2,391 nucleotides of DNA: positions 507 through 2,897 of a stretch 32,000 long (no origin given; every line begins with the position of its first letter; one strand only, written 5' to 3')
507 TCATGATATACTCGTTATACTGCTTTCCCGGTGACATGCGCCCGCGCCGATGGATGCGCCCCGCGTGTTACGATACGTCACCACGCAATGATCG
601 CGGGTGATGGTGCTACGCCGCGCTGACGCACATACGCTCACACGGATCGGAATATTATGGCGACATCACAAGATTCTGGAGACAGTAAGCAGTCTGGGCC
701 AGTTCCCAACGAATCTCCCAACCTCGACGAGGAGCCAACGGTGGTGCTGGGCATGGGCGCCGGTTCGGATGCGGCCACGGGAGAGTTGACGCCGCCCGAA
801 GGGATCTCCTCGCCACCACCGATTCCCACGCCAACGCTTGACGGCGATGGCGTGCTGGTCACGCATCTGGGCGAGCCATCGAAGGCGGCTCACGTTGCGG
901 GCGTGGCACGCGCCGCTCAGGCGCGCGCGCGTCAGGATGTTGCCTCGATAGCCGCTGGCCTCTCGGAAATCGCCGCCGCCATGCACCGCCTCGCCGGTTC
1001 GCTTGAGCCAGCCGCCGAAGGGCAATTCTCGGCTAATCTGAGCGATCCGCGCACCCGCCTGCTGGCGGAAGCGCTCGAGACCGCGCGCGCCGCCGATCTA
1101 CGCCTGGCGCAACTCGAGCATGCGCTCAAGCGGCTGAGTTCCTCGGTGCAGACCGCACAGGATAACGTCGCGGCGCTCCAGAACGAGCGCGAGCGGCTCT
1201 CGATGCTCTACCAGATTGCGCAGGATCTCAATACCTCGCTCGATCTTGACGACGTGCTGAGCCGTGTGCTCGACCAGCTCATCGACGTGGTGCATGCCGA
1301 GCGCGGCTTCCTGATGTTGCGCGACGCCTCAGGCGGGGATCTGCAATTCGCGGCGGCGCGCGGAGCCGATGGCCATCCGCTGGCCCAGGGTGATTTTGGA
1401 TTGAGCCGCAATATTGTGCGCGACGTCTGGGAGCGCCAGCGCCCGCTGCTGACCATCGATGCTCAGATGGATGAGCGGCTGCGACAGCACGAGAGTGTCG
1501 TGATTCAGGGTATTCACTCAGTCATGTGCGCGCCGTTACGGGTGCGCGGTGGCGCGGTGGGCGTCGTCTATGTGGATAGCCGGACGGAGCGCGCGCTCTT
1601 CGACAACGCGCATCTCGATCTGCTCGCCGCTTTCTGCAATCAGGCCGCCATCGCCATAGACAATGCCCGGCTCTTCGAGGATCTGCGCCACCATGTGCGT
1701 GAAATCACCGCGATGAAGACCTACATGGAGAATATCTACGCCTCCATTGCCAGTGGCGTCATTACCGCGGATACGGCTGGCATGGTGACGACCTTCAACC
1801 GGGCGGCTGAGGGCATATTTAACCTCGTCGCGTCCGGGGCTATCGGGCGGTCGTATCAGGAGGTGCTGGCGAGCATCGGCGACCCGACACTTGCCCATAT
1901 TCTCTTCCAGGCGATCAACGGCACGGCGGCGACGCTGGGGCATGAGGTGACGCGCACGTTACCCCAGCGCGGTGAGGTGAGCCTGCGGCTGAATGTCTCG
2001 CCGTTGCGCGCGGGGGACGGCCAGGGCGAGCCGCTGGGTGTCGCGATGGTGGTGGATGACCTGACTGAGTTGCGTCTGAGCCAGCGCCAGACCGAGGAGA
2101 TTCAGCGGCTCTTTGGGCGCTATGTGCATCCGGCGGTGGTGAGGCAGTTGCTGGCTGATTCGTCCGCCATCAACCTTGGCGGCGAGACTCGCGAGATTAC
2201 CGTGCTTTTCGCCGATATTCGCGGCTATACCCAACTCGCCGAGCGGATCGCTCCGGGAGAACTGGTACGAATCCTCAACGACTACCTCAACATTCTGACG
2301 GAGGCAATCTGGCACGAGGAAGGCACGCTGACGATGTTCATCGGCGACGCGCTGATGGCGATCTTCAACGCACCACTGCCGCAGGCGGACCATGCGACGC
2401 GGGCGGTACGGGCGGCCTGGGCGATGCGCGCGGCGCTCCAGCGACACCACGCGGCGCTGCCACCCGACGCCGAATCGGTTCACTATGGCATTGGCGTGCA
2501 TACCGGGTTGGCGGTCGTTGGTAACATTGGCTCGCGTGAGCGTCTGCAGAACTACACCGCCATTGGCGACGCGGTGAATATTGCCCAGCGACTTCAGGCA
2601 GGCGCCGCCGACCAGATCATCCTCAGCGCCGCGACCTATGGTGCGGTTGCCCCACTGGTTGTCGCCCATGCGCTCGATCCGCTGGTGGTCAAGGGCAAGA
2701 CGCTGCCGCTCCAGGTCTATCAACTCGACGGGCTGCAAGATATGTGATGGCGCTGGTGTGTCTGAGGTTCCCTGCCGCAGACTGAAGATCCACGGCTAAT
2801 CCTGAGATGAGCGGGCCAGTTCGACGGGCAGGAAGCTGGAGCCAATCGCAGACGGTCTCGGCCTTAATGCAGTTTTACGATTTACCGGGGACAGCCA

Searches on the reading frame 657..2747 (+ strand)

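Call 5: search_protein_families(library=pfam, proteins=[window:657-2747:+], max_evalue=0.01)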
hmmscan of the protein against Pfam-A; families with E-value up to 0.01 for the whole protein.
window:657-2747:+ (696 aa): 8 families
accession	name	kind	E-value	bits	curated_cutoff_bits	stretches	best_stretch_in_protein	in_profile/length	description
PF00211.25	Guanylate_cyc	-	1.2e-21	77.6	21.9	1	511-690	6-181/183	Adenylate and Guanylate cyclase catalytic domain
PF13185.12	GAF_2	-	1.5e-17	64.5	28.6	1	195-335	2-136/136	GAF domain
PF01590.32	GAF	-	7.5e-15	56.1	22.4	1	196-334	1-133/133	GAF domain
PF13492.12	GAF_3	-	2.5e-13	51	27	1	196-336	1-129/129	GAF domain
PF00989.32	PAS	-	2.7e-11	43.9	22.6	1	357-467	3-111/113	PAS fold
PF08448.16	PAS_4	-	7.8e-10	39.4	23.1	1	363-473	3-109/110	PAS fold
PF11849.14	DUF3369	-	1.9e-07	32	27.2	1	171-343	11-168/168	Domain of unknown function (DUF3369)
PF13596.12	PAS_10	-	5.1e-05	24.3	22.1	1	357-470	1-106/106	PAS domain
